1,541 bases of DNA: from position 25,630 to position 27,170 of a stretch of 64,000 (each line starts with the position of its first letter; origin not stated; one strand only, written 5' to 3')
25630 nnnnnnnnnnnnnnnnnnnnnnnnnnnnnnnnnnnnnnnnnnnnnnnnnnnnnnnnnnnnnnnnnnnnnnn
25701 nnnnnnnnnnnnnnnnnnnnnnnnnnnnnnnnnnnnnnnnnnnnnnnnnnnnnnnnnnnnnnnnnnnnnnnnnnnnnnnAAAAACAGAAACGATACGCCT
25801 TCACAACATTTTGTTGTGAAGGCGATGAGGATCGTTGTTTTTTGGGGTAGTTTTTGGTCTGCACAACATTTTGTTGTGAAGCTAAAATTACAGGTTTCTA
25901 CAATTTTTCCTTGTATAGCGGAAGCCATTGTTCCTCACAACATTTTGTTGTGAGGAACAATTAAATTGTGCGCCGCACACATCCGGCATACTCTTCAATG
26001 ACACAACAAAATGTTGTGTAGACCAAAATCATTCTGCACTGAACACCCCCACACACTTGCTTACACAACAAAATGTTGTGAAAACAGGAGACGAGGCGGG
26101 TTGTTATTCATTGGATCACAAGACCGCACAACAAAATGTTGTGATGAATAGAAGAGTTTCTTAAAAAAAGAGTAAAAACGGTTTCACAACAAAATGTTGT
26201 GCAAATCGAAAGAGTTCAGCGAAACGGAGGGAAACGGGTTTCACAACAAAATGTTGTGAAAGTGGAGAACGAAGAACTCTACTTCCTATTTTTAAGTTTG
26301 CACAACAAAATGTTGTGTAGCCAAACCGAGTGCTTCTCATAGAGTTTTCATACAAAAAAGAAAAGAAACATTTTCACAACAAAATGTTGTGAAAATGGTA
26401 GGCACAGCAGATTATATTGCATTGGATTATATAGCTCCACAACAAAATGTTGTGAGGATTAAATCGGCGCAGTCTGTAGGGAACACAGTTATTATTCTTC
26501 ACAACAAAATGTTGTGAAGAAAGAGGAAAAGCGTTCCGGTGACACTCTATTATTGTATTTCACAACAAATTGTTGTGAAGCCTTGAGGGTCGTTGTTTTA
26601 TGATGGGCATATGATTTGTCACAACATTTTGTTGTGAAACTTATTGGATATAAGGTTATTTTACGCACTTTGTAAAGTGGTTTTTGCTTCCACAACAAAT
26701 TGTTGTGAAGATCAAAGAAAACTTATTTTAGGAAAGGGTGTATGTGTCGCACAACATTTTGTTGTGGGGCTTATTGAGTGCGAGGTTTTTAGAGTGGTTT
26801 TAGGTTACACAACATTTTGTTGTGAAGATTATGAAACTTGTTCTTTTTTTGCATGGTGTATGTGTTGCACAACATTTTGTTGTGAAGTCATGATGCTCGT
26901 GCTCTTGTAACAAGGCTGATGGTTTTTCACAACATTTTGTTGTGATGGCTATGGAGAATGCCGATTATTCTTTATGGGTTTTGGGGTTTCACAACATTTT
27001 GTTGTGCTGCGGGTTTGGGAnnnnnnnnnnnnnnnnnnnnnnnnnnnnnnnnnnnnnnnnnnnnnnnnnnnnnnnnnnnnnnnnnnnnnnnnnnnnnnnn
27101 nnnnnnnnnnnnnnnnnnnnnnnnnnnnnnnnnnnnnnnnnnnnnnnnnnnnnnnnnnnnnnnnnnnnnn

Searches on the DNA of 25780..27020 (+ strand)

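Call 74: search_dna_similar(query=window:25780-27020:+, collection=phages, mode=distant, max_evalue=0.001, max_rows=10)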
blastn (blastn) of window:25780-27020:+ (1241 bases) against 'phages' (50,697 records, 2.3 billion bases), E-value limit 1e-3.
No match.
